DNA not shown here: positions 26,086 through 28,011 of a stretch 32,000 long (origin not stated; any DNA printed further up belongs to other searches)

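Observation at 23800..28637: Five translationally coupled genes recreate the E. coli scpA-argK-scpB-scpC logic from different protein parts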

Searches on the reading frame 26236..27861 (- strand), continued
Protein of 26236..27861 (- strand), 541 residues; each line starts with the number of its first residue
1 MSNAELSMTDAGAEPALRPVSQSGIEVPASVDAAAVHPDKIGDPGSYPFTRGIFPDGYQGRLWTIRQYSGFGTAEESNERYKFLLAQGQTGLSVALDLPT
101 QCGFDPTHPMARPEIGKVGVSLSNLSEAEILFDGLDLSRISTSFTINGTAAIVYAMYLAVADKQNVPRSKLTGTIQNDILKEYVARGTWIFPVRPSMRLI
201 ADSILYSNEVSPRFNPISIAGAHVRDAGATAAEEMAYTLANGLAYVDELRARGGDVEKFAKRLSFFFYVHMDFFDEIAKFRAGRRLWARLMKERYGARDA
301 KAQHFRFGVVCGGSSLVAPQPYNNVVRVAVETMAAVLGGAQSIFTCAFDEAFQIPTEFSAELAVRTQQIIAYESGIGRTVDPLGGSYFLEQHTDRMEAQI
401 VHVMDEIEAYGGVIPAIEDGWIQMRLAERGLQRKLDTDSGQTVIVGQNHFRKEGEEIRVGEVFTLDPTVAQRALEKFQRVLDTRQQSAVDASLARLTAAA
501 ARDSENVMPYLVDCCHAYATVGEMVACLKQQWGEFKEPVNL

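Call 42: search_dna_similar(query=window:26236-27861:-, collection=plasmids, mode=protein, max_rows=25, max_evalue=1e-100)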
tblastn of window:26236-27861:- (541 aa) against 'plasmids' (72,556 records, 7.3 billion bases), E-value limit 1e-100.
Records with a match: 391; places in all: 404; records where one place covers at least 80% of the query: 378.
Best place of each record, by identity: 80-90% 1; 60-80% 6; <60% 384.
By first word of the organism name: Rhizobium 125; Sinorhizobium 96; Burkholderia 37; Streptomyces 14; Azospirillum 14; Ensifer 9; Paraburkholderia 8; Shinella 8; Natrinema 7; Mesorhizobium 6; and 45 more.
By predicted mobility (MOB-suite, as given by PLSDB): non-mobilizable 223; conjugative 96; mobilizable 72.
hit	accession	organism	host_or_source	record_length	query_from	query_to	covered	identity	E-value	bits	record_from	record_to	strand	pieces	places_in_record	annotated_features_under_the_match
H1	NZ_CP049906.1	Diaphorobacter sp. HDW4B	single bacterial strain,Hydrophilus ...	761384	1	541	100%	87.6%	0e+0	972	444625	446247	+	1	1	methylmalonyl-CoA mutase family protein | enoyl-CoA hydratase/isomerase family protein | cobalamin B12-binding domain-containing protein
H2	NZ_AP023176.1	Paraburkholderia largidicola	Physopelta gutta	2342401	2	541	100%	73.0%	0e+0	801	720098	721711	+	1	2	none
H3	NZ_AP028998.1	Paraburkholderia sp. 22B1P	-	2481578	2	541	100%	73.0%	0e+0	801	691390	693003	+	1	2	none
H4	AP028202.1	Paraburkholderia largidicola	Physopelta gutta,midgut,Midgut crypts ...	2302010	2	541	100%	73.0%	0e+0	800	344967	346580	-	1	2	methylmalonyl-CoA mutase family protein | cobalamin B12-binding domain-containing protein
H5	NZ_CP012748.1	Paraburkholderia caribensis MBA4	soil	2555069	2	541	100%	72.6%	0e+0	796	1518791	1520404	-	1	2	none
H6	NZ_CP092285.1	Marinobacter sp. M3C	-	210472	19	541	97%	72.5%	0e+0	788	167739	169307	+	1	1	methylmalonyl-CoA mutase family protein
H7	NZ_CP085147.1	Sulfitobacter dubius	cell culture,Sediment from the Channel ...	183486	23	541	96%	71.1%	0e+0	757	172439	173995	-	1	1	methylmalonyl-CoA mutase family protein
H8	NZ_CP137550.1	Streptomyces sp. N50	Selaginella tamariscina,cell ...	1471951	44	539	92%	56.3%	3e-177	561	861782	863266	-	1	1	record has no annotation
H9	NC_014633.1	Ilyobacter polytropus DSM 2926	marine mud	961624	15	541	97%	47.8%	6e-160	511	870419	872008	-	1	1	methylmalonyl-CoA mutase family protein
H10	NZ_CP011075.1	Brevibacillus laterosporus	Oryza sativa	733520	27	536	94%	48.6%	1e-152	490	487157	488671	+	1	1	methylmalonyl-CoA mutase family protein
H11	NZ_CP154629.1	Acetoanaerobium noterae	cell culture,Sludge of a digestion ...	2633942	27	541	95%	47.8%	3e-156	501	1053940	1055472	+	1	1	none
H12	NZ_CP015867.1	Streptomyces parvulus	-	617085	1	533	99%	45.2%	7e-140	454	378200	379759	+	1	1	methylmalonyl-CoA mutase family protein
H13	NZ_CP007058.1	Halostagnicola larsenii XH-48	-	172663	3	541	100%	44.5%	7e-151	485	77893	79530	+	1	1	methylmalonyl-CoA mutase family protein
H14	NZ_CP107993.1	Streptomyces canus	-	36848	39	535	92%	48.1%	2e-146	473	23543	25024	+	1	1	methylmalonyl-CoA mutase family protein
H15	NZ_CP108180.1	Streptomyces canus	-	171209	39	535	92%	48.1%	2e-146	473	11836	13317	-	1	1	methylmalonyl-CoA mutase family protein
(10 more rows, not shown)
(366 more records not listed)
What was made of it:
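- Identity drops from at least 70% inside the clade to 48% or less for other mutases (call 42).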

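Call 43: get_annotated_region(hit=H6, flank=12000)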
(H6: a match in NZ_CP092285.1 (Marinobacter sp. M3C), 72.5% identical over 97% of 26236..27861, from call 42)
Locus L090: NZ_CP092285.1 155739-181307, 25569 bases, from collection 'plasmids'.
description: Marinobacter sp. M3C plasmid unnamed1, complete sequence
organism: Marinobacter sp. M3C (NCBI taxid 2917715)
taxonomy: Bacteria; Pseudomonadota; Gammaproteobacteria; Pseudomonadales; Marinobacteraceae; Marinobacter; Marinobacter sp. M3C
host: -; source: -; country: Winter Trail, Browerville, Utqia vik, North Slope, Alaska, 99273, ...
typing (MOB-suite, as given by PLSDB): non-mobilizable
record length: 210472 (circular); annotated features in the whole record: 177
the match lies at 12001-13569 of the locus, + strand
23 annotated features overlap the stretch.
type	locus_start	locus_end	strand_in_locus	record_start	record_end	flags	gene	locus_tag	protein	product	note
CDS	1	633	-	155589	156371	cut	-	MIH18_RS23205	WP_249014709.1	N-acyl homoserine lactonase family protein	-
CDS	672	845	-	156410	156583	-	-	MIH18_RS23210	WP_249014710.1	hypothetical protein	-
CDS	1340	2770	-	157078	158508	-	-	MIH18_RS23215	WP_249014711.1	aldehyde dehydrogenase family protein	-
CDS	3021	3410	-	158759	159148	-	-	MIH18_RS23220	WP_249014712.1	carboxymuconolactone decarboxylase family protein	-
CDS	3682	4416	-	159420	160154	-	-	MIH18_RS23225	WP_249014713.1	cyclase family protein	-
CDS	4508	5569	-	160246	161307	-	-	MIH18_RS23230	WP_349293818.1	NAD(P)-dependent oxidoreductase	-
CDS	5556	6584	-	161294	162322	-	-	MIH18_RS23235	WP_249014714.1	TRAP transporter substrate-binding protein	-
CDS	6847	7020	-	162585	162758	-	-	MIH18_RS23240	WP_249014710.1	hypothetical protein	-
CDS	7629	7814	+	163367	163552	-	-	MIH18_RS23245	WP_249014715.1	hypothetical protein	-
CDS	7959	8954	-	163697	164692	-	-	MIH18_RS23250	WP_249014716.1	IS5 family transposase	-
CDS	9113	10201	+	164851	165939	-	-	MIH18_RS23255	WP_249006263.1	IS630 family transposase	-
CDS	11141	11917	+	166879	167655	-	-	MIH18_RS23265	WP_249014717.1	enoyl-CoA hydratase/isomerase family protein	-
CDS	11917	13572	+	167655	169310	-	-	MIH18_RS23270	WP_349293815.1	methylmalonyl-CoA mutase family protein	-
CDS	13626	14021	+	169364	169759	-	-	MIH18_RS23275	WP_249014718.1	cobalamin-dependent protein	-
CDS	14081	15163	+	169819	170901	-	-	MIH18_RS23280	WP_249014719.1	CoA transferase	-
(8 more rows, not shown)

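Call 44: get_annotated_region(hit=H7, flank=12000)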
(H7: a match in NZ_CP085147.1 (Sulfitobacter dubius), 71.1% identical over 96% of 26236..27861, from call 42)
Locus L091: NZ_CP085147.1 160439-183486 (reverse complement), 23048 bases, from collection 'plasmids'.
description: Sulfitobacter dubius strain DSM 109990 plasmid pDSM109990_c, complete sequence
organism: Sulfitobacter dubius (NCBI taxid 218673)
taxonomy: Bacteria; Pseudomonadota; Alphaproteobacteria; Rhodobacterales; Roseobacteraceae; Sulfitobacter; Sulfitobacter dubius
host: -; source: cell culture,Sediment from the Channel Sea by Roscoff; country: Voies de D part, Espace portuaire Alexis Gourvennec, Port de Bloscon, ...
typing (MOB-suite, as given by PLSDB): non-mobilizable
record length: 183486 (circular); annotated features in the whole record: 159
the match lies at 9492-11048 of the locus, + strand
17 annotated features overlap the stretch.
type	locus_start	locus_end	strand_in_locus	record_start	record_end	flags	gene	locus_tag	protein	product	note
CDS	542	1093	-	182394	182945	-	-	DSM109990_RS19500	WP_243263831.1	XRE family transcriptional regulator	-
CDS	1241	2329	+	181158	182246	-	-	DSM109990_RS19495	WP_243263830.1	ABC transporter substrate-binding protein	-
CDS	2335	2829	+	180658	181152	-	-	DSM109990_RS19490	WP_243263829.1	TRAP transporter small permease subunit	-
CDS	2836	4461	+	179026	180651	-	-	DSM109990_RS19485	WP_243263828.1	TRAP transporter large permease subunit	-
CDS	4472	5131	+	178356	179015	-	-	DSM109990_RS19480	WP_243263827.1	glutathione S-transferase family protein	GO:0006749 - glutathione metabolic process [Evidence IEA]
CDS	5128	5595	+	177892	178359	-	-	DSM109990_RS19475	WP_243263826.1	MOSC domain-containing protein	-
CDS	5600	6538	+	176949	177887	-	-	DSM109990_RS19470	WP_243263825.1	PDR/VanB family oxidoreductase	-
CDS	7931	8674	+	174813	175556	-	-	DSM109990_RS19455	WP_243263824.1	IclR family transcriptional regulator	GO:0006355 - regulation of DNA-templated transcription [Evidence IEA]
CDS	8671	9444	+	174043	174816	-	-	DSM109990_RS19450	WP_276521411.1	enoyl-CoA hydratase/isomerase family protein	-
CDS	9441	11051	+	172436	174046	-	-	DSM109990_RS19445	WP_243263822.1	methylmalonyl-CoA mutase family protein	-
CDS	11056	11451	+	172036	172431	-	-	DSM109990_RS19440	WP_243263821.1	cobalamin B12-binding domain-containing protein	-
CDS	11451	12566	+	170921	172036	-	-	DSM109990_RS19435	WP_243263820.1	CoA transferase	-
CDS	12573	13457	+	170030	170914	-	-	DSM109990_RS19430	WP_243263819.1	GTP-binding protein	-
CDS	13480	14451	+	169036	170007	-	-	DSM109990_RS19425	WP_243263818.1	TAXI family TRAP transporter solute-binding subunit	GO:0006810 - transport [Evidence IEA]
CDS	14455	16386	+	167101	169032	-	-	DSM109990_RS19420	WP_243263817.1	TRAP transporter fused permease subunit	-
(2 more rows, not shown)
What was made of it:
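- Copies lie on IS-flanked plasmids of Marinobacter, Sulfitobacter and Diaphorobacter (calls 42-44).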

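Call 45: get_annotated_region(hit=H4, flank=12000)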
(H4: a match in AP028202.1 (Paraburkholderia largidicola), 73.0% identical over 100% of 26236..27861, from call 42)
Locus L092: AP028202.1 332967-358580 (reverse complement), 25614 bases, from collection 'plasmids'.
description: Paraburkholderia sp. F2 plasmid PPGUF2_p1 DNA, complete genome
organism: Paraburkholderia largidicola (NCBI taxid 3014751)
taxonomy: Bacteria; Pseudomonadota; Betaproteobacteria; Burkholderiales; Burkholderiaceae; Paraburkholderia; Paraburkholderia largidicola
host: -; source: Physopelta gutta,midgut,Midgut crypts of sting bug Physopelta gutta; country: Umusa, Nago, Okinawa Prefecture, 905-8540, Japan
typing (MOB-suite, as given by PLSDB): non-mobilizable
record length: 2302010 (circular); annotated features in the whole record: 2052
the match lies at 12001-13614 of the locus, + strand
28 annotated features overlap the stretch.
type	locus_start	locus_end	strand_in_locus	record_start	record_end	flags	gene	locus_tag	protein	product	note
CDS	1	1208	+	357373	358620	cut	-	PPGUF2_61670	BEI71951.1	Zn-dependent hydrolase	-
CDS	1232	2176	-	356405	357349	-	-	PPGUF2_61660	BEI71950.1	AEC family transporter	-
CDS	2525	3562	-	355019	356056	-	-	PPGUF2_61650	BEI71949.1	dienelactone hydrolase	-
CDS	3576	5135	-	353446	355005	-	-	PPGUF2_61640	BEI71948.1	MlaD family protein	-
CDS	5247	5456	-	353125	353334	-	-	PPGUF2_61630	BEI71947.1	hypothetical protein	-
CDS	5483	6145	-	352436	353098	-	-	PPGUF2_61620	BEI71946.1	DUF3313 domain-containing protein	-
CDS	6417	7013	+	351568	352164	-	-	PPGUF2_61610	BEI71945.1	TetR family transcriptional regulator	-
CDS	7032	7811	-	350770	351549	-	-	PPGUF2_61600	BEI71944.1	class II aldolase/adducin family protein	-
CDS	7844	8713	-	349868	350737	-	-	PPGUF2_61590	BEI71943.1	amidohydrolase family protein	-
CDS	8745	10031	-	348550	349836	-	-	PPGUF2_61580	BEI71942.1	MFS transporter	-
CDS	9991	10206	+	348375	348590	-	-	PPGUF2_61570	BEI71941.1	hypothetical protein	-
CDS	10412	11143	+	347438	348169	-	kdgR_2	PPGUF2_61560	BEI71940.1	DNA-binding transcriptional regulator KdgR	-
CDS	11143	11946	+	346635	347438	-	-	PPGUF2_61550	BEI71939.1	enoyl-CoA hydratase/isomerase family protein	-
CDS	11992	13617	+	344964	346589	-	-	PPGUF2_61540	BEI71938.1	methylmalonyl-CoA mutase family protein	-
CDS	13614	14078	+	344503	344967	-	-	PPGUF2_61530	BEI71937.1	cobalamin B12-binding domain-containing protein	-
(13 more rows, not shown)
